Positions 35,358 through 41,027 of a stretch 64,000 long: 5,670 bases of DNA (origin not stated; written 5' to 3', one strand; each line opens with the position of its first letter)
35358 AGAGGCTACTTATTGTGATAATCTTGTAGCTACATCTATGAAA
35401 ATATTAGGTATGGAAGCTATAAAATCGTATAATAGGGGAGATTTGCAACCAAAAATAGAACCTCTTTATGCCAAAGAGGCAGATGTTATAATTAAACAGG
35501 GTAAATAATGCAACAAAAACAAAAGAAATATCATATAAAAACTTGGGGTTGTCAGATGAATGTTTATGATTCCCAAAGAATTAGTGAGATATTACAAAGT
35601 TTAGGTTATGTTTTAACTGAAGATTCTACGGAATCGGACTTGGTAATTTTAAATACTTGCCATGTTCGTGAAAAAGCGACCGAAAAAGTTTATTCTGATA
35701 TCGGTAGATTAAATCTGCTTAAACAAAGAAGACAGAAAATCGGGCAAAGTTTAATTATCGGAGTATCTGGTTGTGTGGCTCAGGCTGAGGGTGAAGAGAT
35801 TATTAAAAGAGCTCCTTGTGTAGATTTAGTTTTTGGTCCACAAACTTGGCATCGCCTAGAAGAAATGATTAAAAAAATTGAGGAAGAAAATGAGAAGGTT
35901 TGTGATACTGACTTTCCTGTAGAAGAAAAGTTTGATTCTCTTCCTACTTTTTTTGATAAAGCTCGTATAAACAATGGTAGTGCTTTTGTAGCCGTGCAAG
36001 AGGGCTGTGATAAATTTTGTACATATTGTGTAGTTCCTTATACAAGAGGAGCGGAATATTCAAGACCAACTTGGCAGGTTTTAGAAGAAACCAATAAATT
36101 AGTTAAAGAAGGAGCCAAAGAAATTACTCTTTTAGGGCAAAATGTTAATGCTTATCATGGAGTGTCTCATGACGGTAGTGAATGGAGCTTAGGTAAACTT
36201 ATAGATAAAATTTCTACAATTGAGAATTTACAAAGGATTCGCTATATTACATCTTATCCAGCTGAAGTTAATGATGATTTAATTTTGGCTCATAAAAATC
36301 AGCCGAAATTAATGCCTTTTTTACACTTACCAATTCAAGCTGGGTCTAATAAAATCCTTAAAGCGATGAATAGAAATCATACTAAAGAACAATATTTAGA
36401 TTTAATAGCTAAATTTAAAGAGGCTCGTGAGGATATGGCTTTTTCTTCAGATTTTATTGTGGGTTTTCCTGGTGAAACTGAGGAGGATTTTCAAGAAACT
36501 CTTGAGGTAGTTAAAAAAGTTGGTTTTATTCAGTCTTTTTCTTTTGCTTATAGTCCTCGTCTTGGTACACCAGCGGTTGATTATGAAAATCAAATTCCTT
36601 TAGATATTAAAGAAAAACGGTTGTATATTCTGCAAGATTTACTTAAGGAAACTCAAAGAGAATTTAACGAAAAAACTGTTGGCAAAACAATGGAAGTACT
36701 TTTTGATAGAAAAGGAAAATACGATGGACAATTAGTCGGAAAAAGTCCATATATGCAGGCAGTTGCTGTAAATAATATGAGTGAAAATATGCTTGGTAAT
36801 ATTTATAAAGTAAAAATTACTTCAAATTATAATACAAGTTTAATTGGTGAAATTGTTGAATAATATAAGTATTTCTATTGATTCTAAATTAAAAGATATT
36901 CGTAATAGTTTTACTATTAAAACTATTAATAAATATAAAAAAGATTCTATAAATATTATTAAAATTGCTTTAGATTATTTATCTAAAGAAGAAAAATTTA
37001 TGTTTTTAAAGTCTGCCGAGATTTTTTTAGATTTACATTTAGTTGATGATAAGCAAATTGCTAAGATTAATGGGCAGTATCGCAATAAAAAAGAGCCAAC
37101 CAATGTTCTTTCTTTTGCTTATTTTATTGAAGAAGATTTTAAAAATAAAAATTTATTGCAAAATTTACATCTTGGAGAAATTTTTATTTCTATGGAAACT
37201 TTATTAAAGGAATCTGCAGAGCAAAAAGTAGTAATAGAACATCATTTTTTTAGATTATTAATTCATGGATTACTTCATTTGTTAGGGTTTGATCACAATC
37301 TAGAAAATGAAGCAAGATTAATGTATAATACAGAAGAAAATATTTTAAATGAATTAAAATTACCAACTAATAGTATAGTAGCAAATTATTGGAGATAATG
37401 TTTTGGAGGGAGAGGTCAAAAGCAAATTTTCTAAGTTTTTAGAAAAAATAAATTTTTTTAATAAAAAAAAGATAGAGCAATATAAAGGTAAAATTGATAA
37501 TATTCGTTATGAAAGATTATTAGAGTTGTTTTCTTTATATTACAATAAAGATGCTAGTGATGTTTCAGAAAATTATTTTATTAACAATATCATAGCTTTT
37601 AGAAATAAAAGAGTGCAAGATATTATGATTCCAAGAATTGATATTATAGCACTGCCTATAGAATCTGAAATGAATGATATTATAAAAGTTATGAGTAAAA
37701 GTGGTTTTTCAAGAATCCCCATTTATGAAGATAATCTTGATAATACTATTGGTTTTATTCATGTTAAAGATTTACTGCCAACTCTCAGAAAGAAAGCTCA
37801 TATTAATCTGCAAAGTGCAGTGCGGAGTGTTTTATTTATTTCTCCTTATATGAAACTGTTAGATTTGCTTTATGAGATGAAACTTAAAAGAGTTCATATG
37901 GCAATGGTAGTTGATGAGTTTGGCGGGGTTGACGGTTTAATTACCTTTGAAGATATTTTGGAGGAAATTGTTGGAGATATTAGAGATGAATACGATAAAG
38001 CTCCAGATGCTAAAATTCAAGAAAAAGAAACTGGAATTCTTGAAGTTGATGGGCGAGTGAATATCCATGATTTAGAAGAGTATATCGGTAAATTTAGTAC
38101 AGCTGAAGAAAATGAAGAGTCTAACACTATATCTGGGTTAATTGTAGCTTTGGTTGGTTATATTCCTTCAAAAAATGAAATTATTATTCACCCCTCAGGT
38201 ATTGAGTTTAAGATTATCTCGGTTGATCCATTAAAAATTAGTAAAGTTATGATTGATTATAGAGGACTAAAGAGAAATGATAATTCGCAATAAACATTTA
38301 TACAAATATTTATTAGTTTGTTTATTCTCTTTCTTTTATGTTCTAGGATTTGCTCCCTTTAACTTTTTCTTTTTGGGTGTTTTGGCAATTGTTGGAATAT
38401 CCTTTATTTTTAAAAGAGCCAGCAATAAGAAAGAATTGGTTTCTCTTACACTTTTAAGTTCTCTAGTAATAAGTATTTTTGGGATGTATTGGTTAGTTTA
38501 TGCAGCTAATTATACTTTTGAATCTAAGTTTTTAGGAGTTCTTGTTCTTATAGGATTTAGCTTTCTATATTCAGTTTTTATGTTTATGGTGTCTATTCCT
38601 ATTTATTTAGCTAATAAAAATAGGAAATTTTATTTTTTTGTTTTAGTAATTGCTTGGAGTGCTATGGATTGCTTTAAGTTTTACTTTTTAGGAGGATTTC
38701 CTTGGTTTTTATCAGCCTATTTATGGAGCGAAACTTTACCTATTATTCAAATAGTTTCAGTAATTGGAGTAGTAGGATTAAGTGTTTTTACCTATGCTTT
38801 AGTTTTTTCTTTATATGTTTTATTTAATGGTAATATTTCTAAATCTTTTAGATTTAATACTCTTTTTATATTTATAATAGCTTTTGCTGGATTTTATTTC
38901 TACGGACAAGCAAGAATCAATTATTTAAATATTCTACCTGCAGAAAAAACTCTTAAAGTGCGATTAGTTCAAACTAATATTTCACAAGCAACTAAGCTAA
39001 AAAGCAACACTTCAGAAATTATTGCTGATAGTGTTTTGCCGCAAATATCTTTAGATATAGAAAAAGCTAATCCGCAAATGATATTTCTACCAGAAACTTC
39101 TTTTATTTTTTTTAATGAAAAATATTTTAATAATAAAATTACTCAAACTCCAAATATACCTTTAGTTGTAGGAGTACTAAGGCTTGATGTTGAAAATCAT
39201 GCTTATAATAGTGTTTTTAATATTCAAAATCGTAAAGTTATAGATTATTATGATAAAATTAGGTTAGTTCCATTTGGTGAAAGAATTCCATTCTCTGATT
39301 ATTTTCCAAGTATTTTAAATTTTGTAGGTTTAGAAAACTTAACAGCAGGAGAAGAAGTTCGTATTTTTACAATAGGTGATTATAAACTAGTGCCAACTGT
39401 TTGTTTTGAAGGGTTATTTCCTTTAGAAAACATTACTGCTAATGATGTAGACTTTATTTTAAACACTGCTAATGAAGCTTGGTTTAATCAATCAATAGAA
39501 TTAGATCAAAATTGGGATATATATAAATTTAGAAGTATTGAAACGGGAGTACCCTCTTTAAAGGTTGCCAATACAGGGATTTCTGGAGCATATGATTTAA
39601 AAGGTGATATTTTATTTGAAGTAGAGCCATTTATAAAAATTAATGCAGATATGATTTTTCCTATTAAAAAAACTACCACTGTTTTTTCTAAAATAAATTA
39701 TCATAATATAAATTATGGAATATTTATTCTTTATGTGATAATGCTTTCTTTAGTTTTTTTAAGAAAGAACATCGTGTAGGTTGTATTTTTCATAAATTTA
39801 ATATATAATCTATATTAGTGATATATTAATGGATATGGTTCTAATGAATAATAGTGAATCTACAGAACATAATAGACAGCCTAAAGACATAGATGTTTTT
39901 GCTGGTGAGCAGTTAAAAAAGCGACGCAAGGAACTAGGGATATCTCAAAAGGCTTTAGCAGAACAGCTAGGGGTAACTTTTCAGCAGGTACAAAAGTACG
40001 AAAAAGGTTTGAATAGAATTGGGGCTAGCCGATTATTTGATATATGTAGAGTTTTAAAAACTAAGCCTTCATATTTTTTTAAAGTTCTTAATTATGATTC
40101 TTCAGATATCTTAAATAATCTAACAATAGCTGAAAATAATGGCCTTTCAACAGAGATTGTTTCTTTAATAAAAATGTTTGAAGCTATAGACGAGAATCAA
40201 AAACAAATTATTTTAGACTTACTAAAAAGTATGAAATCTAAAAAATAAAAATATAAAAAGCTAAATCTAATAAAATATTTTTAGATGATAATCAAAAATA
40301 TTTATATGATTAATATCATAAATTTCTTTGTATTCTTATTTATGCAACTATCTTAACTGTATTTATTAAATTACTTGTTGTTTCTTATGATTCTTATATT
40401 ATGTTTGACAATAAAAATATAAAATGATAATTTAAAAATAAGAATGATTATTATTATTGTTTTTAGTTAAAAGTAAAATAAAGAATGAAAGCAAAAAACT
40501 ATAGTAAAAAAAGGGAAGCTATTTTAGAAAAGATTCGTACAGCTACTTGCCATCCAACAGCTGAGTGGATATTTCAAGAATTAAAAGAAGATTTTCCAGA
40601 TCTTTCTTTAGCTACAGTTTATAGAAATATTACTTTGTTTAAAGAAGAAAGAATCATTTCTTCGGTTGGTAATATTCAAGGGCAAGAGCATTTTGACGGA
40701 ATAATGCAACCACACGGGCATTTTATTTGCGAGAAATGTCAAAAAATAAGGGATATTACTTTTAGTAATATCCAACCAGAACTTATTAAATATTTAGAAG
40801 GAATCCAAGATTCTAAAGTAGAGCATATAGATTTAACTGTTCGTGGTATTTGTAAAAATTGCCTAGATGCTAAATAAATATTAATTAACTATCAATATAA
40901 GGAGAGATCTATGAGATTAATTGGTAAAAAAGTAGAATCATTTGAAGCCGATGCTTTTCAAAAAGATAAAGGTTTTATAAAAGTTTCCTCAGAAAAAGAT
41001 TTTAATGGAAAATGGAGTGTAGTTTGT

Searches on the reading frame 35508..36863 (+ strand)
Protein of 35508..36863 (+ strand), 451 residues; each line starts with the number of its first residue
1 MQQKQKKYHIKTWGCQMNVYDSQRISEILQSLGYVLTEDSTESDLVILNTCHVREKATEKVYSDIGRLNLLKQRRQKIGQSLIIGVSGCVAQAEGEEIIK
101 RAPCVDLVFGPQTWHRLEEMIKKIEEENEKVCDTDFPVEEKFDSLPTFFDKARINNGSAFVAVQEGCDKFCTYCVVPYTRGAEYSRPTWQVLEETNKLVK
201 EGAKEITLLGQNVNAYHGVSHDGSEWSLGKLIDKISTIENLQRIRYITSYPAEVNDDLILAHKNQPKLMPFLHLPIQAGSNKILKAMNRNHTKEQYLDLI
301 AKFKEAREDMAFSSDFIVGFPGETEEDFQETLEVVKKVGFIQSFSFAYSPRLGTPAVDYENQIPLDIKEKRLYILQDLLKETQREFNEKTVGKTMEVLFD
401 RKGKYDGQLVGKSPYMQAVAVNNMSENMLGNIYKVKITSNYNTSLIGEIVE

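Call 72: search_protein_families(library=pfam, proteins=[window:35508-36863:+], max_evalue=0.0001)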
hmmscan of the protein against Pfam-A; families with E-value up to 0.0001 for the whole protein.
window:35508-36863:+ (451 aa): 4 families
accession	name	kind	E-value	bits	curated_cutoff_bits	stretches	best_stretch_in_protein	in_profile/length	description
PF00919.26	UPF0004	-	6e-31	106.8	27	1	7-110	1-98/98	Uncharacterized protein family UPF0004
PF04055.27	Radical_SAM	-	1.6e-25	90.6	29.5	1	163-333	3-164/166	Radical SAM superfamily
PF01938.26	TRAM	-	2.2e-10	40.7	21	1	389-450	2-61/61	TRAM domain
PF18693.7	TRAM_2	-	8.1e-05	23.2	27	0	391-450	1-63/63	TRAM domain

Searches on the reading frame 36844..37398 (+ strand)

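Call 72: search_protein_families(library=pfam, proteins=[window:36844-37398:+], max_evalue=0.0001)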
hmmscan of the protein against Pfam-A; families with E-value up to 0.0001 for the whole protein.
window:36844-37398:+ (184 aa): 1 family
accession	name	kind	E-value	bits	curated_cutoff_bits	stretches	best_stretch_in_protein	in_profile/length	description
PF02130.23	YbeY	-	8.5e-31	106.9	25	1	36-171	8-129/129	Endoribonuclease YbeY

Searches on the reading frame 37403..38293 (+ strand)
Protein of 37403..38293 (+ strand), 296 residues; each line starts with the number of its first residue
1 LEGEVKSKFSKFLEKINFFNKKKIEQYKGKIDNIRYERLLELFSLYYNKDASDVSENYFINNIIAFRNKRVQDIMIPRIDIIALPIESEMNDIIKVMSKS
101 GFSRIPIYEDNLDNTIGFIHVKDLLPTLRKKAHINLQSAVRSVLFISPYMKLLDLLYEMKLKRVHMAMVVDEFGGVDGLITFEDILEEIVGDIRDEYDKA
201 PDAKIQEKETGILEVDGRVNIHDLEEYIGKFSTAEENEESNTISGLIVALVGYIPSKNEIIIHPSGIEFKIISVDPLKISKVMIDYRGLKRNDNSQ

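Call 72: search_protein_families(library=pfam, proteins=[window:37403-38293:+], max_evalue=0.0001)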
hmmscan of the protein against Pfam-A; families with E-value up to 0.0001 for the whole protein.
window:37403-38293:+ (296 aa): 2 families
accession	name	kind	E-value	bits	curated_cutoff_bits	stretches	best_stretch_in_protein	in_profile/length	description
PF00571.33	CBS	-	1.9e-14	54.1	24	2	71-125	1-52/57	CBS domain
PF03471.22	CorC_HlyC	-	4.1e-13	49.6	27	1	207-285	2-78/81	Transporter associated domain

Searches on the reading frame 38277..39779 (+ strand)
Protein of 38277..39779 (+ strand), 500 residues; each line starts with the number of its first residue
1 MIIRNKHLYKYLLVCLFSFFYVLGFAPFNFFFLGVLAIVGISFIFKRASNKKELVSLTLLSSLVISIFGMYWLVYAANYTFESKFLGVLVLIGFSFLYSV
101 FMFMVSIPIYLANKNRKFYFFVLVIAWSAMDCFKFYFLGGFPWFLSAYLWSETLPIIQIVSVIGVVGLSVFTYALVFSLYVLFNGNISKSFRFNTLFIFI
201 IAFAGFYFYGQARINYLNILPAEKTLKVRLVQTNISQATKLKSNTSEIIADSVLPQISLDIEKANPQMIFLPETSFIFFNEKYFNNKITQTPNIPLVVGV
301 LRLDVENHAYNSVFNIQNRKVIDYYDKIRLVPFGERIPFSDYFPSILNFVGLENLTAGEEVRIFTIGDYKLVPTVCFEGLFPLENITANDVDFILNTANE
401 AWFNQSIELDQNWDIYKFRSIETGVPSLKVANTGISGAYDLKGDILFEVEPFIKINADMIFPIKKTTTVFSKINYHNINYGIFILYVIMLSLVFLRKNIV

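Call 72: search_protein_families(library=pfam, proteins=[window:38277-39779:+], max_evalue=0.0001)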
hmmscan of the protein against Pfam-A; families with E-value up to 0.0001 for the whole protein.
window:38277-39779:+ (500 aa): 2 families
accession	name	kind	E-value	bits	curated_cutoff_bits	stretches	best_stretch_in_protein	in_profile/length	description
PF20154.4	LNT_N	-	7.7e-19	68.9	27.1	1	19-174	3-155/159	Apolipoprotein N-acyltransferase N-terminal domain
PF00795.27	CN_hydrolase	-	6.6e-11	42.5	23.2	1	262-447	29-232/256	Carbon-nitrogen hydrolase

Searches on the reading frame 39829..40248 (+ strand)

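Call 73: search_protein_families(library=pfam, proteins=[window:39829-40248:+], max_evalue=0.0001)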
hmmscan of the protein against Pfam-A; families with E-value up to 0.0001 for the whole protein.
window:39829-40248:+ (139 aa): 4 families
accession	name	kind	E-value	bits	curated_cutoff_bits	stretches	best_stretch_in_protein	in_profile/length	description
PF01381.28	HTH_3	-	2.9e-15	56.5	23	1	29-83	1-55/55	Helix-turn-helix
PF13560.12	HTH_31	-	4.2e-08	33.8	27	1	26-80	3-58/64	Helix-turn-helix domain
PF13443.12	HTH_26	-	2.9e-07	31.1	22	1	29-81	2-55/63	Cro/C1-type HTH DNA-binding domain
PF12844.13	HTH_19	-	1e-06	29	30.2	1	26-85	1-60/64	Helix-turn-helix domain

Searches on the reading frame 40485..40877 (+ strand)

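Call 73: search_protein_families(library=pfam, proteins=[window:40485-40877:+], max_evalue=0.0001)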
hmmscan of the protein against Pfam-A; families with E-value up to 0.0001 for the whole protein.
window:40485-40877:+ (130 aa): 1 family
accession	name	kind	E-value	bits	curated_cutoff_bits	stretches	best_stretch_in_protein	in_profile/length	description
PF01475.25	FUR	-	8e-23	81.3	23.1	1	6-104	6-106/121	Ferric uptake regulator family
